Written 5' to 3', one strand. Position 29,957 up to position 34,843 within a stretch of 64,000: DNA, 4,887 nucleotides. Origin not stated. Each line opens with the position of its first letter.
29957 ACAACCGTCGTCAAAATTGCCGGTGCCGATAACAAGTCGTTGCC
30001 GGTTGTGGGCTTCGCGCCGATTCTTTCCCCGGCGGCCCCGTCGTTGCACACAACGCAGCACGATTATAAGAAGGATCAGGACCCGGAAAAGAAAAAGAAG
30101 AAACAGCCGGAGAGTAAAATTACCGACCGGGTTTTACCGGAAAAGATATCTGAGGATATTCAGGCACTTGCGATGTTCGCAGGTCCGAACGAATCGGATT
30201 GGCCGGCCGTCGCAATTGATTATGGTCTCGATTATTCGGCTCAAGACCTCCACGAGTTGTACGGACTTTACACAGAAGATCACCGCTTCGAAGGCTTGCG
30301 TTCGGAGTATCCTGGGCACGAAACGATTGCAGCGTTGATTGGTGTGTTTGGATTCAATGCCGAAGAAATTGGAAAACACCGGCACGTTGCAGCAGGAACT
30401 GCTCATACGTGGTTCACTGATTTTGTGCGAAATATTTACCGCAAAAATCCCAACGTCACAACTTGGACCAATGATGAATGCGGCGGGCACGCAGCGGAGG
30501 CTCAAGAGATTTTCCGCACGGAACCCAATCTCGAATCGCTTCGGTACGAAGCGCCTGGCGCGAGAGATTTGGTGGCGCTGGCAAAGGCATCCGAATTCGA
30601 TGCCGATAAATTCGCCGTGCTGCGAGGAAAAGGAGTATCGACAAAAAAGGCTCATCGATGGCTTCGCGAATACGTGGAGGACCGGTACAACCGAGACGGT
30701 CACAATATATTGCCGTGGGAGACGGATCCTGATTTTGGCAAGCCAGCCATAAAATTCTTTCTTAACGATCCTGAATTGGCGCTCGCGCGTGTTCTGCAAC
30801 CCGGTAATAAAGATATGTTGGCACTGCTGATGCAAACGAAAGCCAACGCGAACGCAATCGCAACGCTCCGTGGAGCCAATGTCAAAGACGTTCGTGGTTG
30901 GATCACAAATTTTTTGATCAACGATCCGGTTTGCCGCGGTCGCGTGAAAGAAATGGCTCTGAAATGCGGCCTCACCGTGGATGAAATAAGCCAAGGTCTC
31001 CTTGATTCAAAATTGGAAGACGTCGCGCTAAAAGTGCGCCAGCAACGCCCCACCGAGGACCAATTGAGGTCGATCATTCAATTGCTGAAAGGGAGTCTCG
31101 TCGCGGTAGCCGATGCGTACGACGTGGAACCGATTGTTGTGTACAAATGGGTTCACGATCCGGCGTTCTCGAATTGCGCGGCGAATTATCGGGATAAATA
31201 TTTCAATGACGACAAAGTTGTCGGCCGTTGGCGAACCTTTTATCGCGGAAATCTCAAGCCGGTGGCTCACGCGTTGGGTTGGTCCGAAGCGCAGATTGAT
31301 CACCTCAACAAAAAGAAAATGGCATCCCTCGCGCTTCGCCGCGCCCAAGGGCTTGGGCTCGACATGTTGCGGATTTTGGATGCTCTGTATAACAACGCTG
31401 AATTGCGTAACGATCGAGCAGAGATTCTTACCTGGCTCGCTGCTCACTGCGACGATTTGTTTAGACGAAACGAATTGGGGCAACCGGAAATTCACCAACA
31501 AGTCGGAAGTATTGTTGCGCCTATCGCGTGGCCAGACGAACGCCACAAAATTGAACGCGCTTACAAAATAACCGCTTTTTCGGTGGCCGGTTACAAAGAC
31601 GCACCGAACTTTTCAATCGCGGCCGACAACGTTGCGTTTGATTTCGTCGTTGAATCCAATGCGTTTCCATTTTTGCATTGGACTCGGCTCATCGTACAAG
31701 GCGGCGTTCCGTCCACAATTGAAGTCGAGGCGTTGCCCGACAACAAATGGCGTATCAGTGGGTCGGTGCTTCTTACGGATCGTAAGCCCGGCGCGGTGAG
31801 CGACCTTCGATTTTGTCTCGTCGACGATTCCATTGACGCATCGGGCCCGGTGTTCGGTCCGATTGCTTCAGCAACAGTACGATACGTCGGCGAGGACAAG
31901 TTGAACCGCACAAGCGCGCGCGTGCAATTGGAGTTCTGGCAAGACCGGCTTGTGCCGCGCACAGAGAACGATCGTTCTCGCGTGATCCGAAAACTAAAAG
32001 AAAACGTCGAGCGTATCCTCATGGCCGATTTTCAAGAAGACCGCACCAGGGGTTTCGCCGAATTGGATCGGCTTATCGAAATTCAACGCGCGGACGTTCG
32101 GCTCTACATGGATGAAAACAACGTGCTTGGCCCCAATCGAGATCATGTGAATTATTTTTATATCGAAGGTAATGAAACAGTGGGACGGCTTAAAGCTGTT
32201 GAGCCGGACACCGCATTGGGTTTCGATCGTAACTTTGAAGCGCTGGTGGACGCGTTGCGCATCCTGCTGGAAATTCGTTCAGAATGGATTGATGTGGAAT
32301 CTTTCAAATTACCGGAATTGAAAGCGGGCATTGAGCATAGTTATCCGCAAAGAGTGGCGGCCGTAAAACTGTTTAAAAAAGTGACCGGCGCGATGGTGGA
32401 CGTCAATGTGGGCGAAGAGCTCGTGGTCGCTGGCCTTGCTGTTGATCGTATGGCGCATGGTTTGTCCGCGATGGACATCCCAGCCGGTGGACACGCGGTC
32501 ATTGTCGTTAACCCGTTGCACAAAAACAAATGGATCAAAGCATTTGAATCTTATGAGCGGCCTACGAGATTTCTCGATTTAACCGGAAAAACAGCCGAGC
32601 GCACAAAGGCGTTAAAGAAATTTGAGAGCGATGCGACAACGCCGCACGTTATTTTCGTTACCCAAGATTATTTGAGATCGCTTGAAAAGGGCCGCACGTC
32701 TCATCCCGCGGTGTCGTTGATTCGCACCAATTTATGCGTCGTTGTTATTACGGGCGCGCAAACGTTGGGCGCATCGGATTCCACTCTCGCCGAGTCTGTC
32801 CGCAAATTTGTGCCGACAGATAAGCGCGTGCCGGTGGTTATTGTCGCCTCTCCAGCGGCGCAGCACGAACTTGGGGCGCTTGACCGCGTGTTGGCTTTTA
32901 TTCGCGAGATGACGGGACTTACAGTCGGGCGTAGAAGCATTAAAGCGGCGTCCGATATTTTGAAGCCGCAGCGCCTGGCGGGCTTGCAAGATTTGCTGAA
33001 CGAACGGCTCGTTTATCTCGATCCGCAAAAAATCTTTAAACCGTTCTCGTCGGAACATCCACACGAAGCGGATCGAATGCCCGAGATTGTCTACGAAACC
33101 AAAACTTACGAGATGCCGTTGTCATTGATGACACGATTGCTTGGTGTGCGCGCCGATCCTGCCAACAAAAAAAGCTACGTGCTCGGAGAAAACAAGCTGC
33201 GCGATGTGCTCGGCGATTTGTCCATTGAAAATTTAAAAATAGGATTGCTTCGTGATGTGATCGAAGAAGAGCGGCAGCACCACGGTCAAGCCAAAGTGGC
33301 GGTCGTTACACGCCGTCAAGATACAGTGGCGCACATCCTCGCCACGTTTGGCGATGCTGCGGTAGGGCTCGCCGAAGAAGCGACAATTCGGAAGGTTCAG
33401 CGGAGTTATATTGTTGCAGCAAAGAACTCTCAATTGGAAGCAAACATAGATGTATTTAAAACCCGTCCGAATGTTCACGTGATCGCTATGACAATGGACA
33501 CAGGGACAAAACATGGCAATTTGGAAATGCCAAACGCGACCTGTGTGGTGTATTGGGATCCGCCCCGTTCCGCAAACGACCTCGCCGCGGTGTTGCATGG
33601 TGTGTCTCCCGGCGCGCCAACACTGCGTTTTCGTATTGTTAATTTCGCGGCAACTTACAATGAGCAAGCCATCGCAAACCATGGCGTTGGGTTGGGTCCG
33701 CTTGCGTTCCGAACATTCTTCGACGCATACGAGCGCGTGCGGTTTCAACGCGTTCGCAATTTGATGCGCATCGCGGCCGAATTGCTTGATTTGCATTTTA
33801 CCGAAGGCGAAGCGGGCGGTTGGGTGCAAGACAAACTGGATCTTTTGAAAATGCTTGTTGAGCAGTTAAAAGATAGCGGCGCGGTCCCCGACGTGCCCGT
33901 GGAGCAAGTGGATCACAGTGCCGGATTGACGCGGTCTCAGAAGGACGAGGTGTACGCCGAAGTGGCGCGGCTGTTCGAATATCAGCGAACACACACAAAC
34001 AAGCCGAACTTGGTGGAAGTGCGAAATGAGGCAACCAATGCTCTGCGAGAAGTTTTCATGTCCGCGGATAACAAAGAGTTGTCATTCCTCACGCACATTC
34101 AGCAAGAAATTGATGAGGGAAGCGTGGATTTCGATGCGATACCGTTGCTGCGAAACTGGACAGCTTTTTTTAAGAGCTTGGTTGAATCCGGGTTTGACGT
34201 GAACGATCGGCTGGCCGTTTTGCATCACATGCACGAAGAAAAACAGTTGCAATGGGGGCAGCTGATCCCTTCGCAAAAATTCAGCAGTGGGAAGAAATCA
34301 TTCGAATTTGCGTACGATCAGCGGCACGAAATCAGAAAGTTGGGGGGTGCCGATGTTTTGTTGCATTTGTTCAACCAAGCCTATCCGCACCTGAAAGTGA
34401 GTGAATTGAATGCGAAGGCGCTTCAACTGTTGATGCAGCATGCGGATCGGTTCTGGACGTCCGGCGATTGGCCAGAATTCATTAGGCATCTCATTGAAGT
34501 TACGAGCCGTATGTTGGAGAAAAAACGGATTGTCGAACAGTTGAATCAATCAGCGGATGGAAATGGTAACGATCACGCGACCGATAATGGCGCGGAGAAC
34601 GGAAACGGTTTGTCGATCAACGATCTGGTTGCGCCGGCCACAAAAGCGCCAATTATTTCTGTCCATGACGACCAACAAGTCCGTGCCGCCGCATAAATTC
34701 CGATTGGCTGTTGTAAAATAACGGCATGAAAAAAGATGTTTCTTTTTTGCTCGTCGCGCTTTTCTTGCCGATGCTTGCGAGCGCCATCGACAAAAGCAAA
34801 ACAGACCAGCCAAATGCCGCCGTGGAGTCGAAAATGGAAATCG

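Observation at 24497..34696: Orphan 3,399-aa membrane-anchored giant protein with a mosaic, largely unrecognisable architecture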

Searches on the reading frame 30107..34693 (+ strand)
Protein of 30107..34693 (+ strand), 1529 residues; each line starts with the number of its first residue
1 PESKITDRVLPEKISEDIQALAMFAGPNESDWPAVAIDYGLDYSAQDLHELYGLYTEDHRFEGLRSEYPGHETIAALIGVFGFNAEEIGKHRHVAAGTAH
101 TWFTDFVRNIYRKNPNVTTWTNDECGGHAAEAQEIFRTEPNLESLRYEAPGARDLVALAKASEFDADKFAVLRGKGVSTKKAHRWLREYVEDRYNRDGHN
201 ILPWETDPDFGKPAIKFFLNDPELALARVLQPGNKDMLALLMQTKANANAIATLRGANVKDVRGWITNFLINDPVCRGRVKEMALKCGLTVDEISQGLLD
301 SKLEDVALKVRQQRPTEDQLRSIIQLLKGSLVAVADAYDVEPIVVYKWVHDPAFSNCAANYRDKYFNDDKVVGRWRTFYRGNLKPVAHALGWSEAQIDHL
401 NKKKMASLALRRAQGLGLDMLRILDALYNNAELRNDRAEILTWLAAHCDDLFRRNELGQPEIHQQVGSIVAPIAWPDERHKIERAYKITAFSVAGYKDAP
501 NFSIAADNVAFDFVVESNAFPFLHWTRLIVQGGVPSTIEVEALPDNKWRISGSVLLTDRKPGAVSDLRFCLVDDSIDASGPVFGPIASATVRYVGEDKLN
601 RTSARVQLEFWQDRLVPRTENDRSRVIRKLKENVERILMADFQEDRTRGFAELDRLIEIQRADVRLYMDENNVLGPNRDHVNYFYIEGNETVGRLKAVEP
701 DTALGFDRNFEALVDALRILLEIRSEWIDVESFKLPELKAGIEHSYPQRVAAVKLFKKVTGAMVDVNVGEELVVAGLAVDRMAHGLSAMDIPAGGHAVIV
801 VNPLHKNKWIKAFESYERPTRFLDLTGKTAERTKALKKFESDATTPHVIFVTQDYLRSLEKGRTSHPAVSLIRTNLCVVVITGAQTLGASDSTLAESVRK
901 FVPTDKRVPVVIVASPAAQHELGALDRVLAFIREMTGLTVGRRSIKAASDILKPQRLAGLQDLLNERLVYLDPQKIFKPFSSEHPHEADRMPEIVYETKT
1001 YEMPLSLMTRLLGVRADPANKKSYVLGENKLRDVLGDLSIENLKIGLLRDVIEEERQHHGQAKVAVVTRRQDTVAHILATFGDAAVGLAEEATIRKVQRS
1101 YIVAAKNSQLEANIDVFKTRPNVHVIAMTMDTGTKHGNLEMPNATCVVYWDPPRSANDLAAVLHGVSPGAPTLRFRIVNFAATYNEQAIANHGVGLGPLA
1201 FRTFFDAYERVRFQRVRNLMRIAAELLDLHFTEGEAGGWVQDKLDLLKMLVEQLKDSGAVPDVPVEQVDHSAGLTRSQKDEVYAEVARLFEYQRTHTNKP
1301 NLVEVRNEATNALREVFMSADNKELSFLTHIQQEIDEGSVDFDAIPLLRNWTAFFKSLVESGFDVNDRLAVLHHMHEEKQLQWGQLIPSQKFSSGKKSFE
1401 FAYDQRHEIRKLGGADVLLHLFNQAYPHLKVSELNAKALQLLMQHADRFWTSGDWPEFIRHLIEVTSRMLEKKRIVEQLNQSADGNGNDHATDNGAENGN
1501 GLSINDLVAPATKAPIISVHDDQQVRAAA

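Call 27: find_homologous_proteins(query=window:30107-34693:+, max_evalue=0.01)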
Query window:30107-34693:+: 8000 candidates shared short words with the query, none scored E <= 0.01.

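Call 50: find_homologous_proteins(query=A3, max_evalue=0.001)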
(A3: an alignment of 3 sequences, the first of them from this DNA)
Query A3 (3 sequences): 8000 candidates shared short words with the query, none scored E <= 0.001.

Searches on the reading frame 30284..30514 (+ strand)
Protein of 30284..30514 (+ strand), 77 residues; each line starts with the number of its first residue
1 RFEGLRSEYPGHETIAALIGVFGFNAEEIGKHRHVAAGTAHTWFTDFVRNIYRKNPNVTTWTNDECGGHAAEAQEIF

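Call 72: search_protein_families(library=pfam, proteins=[window:30284-30514:+], max_evalue=10)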
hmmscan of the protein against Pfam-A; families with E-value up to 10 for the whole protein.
seq(77 aa): 0 families

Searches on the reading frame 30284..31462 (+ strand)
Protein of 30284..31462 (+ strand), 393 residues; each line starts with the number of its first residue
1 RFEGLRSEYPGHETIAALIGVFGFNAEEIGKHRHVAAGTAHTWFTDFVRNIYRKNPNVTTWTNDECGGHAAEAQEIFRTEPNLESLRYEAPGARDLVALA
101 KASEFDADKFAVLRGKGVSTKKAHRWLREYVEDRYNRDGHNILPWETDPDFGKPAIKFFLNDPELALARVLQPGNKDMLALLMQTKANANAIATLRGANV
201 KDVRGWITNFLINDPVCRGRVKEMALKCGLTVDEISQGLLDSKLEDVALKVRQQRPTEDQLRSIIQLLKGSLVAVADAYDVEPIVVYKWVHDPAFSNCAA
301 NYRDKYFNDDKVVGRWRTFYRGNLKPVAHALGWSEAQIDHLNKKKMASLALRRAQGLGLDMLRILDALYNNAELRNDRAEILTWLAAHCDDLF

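Call 72: search_protein_families(library=pfam, proteins=[window:30284-31462:+], max_evalue=10)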
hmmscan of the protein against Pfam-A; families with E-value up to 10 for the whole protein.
seq(393 aa): 4 families
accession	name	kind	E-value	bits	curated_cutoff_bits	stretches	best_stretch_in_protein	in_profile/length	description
PF11838.14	ERAP1_C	-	0.0062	16.4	38.2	1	300-358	84-141/318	ERAP1-like C-terminal domain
PF13384.12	HTH_23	-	0.062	13.6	24.6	0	263-292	9-40/50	Homeodomain-like domain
PF07955.17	DUF1687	-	0.24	12.3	27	1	243-270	45-72/128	Protein of unknown function (DUF1687)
PF16309.10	DUF4951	-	0.34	11.5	27.3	0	341-379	44-82/99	Domain of unknown function (DUF4951)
